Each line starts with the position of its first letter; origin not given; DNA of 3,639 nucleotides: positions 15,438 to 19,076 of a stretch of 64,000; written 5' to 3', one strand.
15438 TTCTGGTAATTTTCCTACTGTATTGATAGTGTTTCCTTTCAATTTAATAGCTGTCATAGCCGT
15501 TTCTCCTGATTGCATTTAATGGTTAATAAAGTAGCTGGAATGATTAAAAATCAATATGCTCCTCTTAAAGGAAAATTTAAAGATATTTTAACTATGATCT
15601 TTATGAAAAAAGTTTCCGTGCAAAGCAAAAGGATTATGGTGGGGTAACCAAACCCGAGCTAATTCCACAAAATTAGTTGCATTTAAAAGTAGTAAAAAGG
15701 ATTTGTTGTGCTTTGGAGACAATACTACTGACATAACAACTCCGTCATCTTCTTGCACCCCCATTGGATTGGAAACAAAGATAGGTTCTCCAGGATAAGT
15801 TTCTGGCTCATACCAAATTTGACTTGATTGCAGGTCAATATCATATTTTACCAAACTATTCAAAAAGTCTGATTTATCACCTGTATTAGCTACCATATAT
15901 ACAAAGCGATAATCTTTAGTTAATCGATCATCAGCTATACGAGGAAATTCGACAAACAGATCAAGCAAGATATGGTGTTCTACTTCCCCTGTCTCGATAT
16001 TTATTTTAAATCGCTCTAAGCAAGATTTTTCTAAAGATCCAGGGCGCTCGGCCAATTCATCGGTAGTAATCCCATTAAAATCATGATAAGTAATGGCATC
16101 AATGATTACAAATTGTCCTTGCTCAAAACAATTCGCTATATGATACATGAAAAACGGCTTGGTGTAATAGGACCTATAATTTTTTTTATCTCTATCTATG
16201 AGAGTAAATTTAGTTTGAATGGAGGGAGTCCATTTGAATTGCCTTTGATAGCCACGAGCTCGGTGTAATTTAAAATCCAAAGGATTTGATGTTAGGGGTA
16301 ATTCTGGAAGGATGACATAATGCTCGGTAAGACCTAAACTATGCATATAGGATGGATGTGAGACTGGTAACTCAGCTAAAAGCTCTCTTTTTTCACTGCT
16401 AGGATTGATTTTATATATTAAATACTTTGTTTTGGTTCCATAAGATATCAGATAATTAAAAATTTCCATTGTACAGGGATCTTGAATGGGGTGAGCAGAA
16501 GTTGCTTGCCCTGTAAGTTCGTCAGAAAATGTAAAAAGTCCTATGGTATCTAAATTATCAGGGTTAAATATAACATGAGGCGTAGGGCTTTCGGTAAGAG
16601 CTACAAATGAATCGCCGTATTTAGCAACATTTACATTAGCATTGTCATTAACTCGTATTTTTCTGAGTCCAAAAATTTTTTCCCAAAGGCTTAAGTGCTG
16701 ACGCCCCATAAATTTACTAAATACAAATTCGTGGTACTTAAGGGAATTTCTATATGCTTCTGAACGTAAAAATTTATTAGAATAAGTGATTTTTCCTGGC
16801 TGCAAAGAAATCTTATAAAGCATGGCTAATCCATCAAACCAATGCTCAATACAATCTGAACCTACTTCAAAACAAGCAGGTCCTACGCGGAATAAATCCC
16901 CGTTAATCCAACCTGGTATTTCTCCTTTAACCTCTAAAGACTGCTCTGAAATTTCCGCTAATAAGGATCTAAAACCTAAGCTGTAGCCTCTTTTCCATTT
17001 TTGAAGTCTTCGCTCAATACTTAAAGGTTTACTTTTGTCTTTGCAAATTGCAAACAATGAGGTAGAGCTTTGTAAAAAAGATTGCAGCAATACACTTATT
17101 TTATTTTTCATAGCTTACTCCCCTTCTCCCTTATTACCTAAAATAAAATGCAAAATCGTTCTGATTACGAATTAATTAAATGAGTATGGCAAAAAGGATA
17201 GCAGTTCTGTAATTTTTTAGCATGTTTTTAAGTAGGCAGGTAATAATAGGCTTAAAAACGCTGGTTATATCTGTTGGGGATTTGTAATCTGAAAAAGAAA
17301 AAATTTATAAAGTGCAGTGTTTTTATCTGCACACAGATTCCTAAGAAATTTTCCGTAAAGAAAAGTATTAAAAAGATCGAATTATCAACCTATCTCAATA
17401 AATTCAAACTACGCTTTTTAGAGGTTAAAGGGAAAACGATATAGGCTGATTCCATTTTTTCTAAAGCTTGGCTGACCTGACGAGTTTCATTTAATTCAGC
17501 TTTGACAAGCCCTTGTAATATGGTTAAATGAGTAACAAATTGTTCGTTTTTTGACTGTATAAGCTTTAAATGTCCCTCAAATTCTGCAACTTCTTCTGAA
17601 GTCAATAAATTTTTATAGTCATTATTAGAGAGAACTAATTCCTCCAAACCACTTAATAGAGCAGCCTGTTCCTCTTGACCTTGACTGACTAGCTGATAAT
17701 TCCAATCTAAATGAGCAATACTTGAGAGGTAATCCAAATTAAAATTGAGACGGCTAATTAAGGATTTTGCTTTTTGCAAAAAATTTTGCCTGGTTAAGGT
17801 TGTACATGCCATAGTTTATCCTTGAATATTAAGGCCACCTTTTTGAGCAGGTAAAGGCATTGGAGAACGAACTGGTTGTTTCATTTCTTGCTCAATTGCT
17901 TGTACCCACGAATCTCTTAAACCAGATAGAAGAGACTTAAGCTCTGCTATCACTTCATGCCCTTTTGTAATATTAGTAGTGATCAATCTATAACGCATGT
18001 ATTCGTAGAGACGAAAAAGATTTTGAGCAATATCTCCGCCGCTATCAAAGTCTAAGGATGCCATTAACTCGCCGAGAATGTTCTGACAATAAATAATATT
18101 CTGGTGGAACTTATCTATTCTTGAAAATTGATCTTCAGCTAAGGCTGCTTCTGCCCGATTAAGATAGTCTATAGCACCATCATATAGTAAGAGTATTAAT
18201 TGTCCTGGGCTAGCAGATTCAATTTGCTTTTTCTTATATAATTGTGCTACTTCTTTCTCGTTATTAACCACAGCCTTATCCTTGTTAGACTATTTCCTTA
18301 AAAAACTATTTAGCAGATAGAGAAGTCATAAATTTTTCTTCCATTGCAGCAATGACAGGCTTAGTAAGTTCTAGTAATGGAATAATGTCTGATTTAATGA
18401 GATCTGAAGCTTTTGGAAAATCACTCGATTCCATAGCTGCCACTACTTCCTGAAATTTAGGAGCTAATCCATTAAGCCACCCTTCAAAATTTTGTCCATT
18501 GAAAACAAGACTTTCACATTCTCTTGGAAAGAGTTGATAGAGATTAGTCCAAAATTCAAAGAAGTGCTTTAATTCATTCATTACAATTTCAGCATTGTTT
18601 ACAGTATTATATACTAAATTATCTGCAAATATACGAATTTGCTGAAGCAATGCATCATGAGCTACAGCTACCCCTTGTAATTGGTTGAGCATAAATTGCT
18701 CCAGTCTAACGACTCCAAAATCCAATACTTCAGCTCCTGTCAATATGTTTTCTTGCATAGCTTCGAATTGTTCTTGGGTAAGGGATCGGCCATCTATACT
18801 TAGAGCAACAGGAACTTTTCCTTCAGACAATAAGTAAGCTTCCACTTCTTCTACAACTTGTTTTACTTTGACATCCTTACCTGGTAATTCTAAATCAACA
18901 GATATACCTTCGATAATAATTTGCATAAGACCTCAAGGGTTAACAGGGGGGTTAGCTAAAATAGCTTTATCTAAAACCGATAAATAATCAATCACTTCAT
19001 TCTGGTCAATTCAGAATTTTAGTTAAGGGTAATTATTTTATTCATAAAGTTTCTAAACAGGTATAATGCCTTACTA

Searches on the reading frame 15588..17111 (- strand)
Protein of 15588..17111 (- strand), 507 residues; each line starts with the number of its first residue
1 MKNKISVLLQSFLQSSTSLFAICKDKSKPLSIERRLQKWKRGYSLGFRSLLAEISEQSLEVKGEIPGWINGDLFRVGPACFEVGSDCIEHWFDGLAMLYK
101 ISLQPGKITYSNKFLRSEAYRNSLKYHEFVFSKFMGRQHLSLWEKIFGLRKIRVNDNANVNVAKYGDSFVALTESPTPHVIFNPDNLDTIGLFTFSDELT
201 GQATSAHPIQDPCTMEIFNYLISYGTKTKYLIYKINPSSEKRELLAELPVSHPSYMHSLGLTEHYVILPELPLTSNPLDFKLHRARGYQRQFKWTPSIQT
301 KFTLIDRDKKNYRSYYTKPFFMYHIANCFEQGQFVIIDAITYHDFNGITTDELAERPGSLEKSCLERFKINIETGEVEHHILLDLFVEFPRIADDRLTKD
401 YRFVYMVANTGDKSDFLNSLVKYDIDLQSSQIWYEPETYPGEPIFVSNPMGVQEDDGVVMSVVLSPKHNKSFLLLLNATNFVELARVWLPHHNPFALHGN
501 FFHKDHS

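Call 3: search_protein_families(library=pfam, proteins=[window:15588-17111:-], max_evalue=1)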
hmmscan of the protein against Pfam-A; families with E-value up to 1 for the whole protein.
window:15588-17111:- (507 aa): 2 families
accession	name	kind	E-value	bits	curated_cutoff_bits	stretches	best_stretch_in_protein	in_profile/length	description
PF03055.21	RPE65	-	1.5e-115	387.4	27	1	48-502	2-468/469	Retinal pigment epithelial membrane protein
PF08186.16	Wound_ind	-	0.21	12.5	25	1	6-29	7-31/44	Wound-inducible basic protein family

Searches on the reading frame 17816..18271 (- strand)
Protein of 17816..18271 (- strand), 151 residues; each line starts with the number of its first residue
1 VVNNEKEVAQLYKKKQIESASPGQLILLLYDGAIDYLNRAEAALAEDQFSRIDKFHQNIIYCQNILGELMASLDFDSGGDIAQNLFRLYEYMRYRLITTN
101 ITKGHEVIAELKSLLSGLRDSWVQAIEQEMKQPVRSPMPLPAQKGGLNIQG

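Call 3: search_protein_families(library=pfam, proteins=[window:17816-18271:-], max_evalue=1)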
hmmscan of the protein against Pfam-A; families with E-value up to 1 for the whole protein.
window:17816-18271:- (151 aa): 1 family
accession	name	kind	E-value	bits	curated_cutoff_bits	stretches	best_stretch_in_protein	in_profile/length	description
PF02561.19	FliS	-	6.5e-35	120.3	26.7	1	10-125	2-114/115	Flagellar protein FliS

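Call 4: search_protein_families(library=ncbifam, proteins=[window:17816-18271:-], max_evalue=1)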
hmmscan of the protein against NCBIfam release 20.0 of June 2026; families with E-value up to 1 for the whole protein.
window:17816-18271:- (151 aa): 3 families
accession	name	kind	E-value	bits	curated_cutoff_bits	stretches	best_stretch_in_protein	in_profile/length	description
TIGR00208.1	fliS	equivalog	4.4e-23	81.8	53.75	1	8-129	6-124/124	flagellar export chaperone FliS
NF005105.0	PRK06545.1-3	equivalog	0.14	10.9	524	1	86-126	137-176/367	prephenate dehydrogenase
NF040564.1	SCO2523_fam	equivalog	0.15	11.3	200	1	57-93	19-55/305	SCO2523 family variant P-loop protein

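Call 87: find_homologous_proteins(query=window:17816-18271:-, max_evalue=1e-10)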
Query window:17816-18271:- (151 aa): 57 proteins with E <= 1e-10 among 109 candidates.
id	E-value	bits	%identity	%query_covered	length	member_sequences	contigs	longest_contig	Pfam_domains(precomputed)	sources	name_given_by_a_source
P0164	1.7e-92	325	99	100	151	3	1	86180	PF02561.20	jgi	jgi:flagellar protein FliS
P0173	8.4e-44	167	56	100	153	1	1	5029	PF02561.20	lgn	-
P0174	6.3e-43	164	54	98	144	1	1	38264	PF02561.20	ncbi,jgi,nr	ncbi:MAG: flagellar protein FliS [Chlamydiales bacterium]|jgi:flagellar protein FliS|nr:flagellar pr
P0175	3.5e-41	158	51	97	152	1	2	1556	PF02561.20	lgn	-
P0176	1.6e-40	156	54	97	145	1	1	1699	PF02561.20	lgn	-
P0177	9.3e-40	154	55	95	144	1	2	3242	PF02561.20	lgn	-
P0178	1.1e-39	154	52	100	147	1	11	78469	PF02561.20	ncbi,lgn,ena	-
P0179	6.1e-39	151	50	98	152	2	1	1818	PF02561.20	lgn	-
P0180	7.0e-37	145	48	100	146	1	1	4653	PF02561.20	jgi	jgi:flagellar protein FliS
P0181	4.6e-36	142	49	97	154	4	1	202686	PF02561.20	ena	-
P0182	9.3e-36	141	56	80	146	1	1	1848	PF02561.20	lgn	-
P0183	2.6e-35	139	51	98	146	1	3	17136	PF02561.20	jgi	jgi:flagellar protein FliS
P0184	3.2e-32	129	48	95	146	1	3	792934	PF02561.20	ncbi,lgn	-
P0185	3.7e-32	129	48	95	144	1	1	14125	PF02561.20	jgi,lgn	jgi:flagellar protein FliS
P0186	1.6e-28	117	44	97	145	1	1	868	PF02561.20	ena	-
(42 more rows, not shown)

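Call 88: find_encoding_contigs(protein=P0174, flank=6000, max_places=1)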
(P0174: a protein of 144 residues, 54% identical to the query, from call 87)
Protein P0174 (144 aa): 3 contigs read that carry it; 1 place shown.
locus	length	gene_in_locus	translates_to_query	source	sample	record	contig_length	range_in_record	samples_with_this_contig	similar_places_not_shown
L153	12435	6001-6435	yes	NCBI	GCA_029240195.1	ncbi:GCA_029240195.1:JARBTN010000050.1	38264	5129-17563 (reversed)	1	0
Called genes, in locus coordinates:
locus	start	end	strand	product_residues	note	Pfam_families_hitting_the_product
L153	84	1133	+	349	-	PF01966:HD, PF13286:HD_assoc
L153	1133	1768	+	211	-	PF00814:TsaD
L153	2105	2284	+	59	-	PF01165:Ribosomal_S21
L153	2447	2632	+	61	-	-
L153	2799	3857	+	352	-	PF00226:DnaJ, PF01556:DnaJ_C, PF00684:DnaJ_CXXCXGXG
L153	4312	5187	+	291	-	PF00753:Lactamase_B, PF13483:Lactamase_B_3 (faint), PF23023:Anti-Pycsar_Apyc1, PF16661:Lactamase_B_6 (weak), PF12706:Lactamase_B_2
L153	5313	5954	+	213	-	PF27299:TP0873_N, PF26154:DUF8042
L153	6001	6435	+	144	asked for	PF02561:FliS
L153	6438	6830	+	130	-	-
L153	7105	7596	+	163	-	-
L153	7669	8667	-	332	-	PF23023:Anti-Pycsar_Apyc1 (weak), PF12706:Lactamase_B_2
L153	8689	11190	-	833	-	PF13491:FtsK_4TM (weak), PF17854:FtsK_alpha, PF01580:FtsK_SpoIIIE, PF12846:AAA_10 (weak), PF09397:FtsK_gamma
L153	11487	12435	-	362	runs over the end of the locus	PF00561:Abhydrolase_1, PF05677:DUF818, PF12146:Hydrolase_4 (weak)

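Call 89: find_encoding_contigs(protein=P0178, flank=6000, max_places=1)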
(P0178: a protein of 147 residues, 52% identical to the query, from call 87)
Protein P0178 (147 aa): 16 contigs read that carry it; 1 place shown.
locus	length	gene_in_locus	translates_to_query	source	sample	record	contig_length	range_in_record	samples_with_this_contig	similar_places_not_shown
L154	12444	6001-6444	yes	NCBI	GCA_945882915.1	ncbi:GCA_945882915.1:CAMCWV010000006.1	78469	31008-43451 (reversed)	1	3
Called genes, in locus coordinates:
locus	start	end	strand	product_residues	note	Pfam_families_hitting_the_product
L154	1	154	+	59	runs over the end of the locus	PF01165:Ribosomal_S21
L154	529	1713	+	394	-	PF00226:DnaJ, PF01556:DnaJ_C, PF00684:DnaJ_CXXCXGXG, PF27439:DnaJ_C_2 (weak)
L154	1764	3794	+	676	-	PF00676:E1_dh, PF02779:Transket_pyr, PF02780:Transketolase_C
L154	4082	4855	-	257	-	PF00753:Lactamase_B, PF23023:Anti-Pycsar_Apyc1, PF12706:Lactamase_B_2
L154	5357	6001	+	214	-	PF26154:DUF8042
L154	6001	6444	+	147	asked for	PF02561:FliS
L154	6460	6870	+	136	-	-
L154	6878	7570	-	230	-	PF13386:DsbD_2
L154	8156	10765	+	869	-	PF00343:Phosphorylase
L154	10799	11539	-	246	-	PF00497:SBP_bac_3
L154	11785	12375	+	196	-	PF13578:Methyltransf_24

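Call 90: find_encoding_contigs(protein=P0184, flank=6000, max_places=1)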
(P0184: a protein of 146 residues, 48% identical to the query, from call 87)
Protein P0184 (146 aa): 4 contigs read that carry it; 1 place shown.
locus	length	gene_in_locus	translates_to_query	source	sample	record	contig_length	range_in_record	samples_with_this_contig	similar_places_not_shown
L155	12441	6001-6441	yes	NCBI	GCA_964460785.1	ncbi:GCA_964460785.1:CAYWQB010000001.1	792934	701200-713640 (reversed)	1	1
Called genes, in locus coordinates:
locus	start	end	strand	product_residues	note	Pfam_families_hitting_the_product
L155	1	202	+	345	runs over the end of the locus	PF02812:ELFV_dehydrog_N, PF00208:ELFV_dehydrog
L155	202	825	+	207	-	PF00814:TsaD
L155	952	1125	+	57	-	PF01165:Ribosomal_S21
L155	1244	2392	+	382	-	PF00226:DnaJ, PF01556:DnaJ_C, PF00684:DnaJ_CXXCXGXG, PF27439:DnaJ_C_2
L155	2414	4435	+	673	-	PF00676:E1_dh, PF02779:Transket_pyr, PF02780:Transketolase_C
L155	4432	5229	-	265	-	PF00753:Lactamase_B, PF23023:Anti-Pycsar_Apyc1, PF13483:Lactamase_B_3 (faint), PF16661:Lactamase_B_6 (weak), PF12706:Lactamase_B_2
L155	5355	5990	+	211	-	PF26154:DUF8042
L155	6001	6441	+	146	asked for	PF02561:FliS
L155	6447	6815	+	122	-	-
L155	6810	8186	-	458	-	PF00072:Response_reg, PF00753:Lactamase_B (weak), PF23023:Anti-Pycsar_Apyc1, PF12706:Lactamase_B_2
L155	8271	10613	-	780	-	PF13491:FtsK_4TM, PF17854:FtsK_alpha, PF01580:FtsK_SpoIIIE, PF12846:AAA_10 (faint), PF09397:FtsK_gamma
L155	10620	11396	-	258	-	PF02673:BacA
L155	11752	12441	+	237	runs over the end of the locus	-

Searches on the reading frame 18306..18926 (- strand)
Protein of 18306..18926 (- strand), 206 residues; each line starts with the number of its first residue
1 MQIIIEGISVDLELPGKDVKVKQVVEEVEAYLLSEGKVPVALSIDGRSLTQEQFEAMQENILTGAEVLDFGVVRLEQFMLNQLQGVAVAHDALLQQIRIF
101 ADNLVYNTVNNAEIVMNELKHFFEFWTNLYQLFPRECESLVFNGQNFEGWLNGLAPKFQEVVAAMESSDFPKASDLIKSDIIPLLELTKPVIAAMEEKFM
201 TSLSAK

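Call 3: search_protein_families(library=pfam, proteins=[window:18306-18926:-], max_evalue=1)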
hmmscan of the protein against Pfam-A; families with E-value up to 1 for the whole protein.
window:18306-18926:- (206 aa): 2 families
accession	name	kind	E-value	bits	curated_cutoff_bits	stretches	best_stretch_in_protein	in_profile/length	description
PF01130.27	CD36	-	0.021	13.8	26.5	1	100-161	15-77/463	CD36 family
PF12246.13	MKT1_C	-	0.15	11.8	27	1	103-138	184-219/240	Temperature dependent protein affecting M2 dsRNA replication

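Call 4: search_protein_families(library=ncbifam, proteins=[window:18306-18926:-], max_evalue=1)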
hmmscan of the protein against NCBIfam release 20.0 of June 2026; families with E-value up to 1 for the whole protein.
window:18306-18926:- (206 aa): 0 families

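Call 85: search_solved_structures(query=window:18306-18926:-, max_evalue=10, show_alignments=2)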
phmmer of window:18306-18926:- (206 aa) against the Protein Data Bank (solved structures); distinct sequences matched with E-value up to 10: 5.
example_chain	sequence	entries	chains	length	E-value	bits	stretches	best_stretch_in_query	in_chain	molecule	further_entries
5lon_B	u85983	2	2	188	0.15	15.1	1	38-104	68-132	KLLA0E01827p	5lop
6am0_B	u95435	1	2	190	0.15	15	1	38-104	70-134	KLLA0E01827p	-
9mvr_A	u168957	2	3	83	0.58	13.1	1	4-58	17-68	AIcrVIA1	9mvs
2gts_A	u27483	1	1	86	1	12.4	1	116-174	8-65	hypothetical protein HP0062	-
3fx7_A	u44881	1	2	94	1.1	12.3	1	116-177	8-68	Putative uncharacterized protein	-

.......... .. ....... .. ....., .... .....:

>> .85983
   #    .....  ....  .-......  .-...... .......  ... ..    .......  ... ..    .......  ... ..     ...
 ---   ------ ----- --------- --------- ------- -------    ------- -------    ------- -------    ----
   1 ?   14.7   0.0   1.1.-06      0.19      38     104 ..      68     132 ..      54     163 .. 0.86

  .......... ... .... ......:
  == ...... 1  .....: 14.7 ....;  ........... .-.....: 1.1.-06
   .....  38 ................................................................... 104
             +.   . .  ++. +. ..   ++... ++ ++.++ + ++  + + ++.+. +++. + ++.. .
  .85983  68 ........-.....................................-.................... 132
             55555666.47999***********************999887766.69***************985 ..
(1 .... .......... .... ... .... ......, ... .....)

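Call 86: search_protein_families(library=phrogs, proteins=[window:18306-18926:-], max_evalue=0.1)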
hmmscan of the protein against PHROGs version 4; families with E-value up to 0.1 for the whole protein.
window:18306-18926:- (206 aa): 0 families
